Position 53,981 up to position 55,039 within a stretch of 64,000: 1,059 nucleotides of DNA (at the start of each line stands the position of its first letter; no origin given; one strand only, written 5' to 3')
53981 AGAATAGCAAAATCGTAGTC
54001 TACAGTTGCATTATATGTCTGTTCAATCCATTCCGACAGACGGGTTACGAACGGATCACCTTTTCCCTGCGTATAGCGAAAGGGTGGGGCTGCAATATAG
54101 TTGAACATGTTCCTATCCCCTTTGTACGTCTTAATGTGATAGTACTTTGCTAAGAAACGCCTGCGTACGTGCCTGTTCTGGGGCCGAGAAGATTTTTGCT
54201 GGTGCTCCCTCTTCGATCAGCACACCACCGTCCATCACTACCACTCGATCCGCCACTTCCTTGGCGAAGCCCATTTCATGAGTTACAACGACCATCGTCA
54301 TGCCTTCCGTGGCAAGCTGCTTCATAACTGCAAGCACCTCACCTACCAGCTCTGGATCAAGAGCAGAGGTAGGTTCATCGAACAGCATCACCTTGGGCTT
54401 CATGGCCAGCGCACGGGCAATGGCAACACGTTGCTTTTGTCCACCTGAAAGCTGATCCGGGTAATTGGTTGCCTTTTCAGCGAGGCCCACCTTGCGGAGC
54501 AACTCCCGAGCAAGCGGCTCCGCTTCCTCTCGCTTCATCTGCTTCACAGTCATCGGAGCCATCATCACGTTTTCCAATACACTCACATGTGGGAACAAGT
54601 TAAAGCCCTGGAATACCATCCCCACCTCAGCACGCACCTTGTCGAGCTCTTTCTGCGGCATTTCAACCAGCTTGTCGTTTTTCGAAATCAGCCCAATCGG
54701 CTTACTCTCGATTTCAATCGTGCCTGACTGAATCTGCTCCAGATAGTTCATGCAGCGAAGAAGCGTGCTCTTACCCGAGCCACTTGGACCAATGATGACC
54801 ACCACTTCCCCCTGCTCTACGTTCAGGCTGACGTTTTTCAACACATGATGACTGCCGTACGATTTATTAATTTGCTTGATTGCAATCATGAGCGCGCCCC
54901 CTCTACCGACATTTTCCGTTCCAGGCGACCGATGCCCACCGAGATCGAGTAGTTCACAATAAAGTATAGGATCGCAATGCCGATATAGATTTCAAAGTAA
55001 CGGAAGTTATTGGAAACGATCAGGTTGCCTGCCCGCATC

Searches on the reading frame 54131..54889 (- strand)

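Call 98: search_protein_families(library=pfam, proteins=[window:54131-54889:-], max_evalue=0.0001)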
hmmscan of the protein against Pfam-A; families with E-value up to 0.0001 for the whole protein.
window:54131-54889:- (252 aa): 8 families
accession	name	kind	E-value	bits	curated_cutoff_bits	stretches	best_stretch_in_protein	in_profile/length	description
PF00005.33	ABC_tran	-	1.1e-38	133.4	25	1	17-175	1-137/137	ABC transporter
PF13304.12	AAA_21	-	4.6e-13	50.3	27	2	29-58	1-35/304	AAA domain, putative AbiEii toxin, Type IV TA system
PF02463.25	SMC_N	-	5.7e-11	42.7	40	1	20-216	18-208/220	RecF/RecN/SMC N terminal domain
PF09818.15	ABC_ATPase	-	1.1e-06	28.4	23.2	0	146-220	157-247/283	P-loop domain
PF13401.12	AAA_22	-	2.5e-05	25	27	1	27-185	5-104/130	AAA domain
PF13476.12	AAA_23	-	3.2e-05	25.1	27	1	11-49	7-41/201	AAA domain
PF13555.12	AAA_29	-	4.6e-05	23.5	27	1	20-47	15-42/61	P-loop containing region of AAA domain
PF13191.12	AAA_16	-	7.2e-05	23.8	32.6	0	26-53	23-51/167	AAA ATPase domain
